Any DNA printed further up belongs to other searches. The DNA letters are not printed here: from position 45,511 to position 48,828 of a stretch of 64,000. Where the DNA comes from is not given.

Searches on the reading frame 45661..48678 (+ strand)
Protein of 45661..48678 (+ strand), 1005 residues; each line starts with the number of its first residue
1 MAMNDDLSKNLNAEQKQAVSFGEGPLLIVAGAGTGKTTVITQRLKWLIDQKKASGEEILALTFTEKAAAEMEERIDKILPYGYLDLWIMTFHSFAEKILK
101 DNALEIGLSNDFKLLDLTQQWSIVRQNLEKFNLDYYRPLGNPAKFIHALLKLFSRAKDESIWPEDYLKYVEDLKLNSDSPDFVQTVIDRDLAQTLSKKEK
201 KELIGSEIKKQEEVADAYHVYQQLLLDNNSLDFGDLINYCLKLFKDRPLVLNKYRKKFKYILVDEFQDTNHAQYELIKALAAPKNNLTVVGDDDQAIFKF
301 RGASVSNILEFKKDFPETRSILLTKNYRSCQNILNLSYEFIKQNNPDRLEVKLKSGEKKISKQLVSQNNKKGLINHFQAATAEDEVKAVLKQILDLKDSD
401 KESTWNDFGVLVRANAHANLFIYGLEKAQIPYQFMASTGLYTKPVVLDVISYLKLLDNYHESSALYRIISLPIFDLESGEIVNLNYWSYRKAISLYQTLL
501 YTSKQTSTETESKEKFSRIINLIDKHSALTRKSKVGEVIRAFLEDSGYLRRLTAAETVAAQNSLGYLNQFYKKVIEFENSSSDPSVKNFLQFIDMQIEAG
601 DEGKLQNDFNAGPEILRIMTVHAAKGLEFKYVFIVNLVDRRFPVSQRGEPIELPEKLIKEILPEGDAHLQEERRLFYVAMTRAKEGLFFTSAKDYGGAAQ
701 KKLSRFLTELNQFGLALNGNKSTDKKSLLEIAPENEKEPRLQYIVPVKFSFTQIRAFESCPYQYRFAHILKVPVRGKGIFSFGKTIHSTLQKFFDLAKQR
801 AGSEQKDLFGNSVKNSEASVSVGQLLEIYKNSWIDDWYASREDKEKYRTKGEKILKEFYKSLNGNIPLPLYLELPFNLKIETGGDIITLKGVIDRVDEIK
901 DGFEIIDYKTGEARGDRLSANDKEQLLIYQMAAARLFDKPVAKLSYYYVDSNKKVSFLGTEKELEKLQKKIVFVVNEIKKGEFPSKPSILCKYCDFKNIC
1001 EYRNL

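Call 82: search_protein_families(library=pfam, proteins=[window:45661-48678:+], max_evalue=0.00001)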
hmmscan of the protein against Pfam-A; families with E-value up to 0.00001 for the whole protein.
window:45661-48678:+ (1005 aa): 7 families
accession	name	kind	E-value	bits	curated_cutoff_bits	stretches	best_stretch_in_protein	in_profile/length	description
PF00580.27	UvrD-helicase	-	1.9e-81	274.2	23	1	11-316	1-271/271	UvrD/REP helicase N-terminal domain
PF13361.12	UvrD_C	-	2.5e-52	178.9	25.6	1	321-693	1-349/350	UvrD-like helicase C-terminal domain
PF12705.13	PDDEXK_1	-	1.8e-37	130.1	22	1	749-1001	2-247/247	PD-(D/E)XK nuclease superfamily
PF13245.12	AAA_19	-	1.1e-25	90.8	25.1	1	15-300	1-133/134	AAA domain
PF13538.12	UvrD_C_2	-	1.9e-11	44.1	27.4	0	666-688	26-50/52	UvrD-like helicase C-terminal domain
PF13604.12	AAA_30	-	4.1e-08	33.6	27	0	11-75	2-66/191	AAA domain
PF01443.25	Viral_helicase1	-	1.1e-07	32.4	21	0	256-383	58-173/228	Viral superfamily 1 RNA helicase core domain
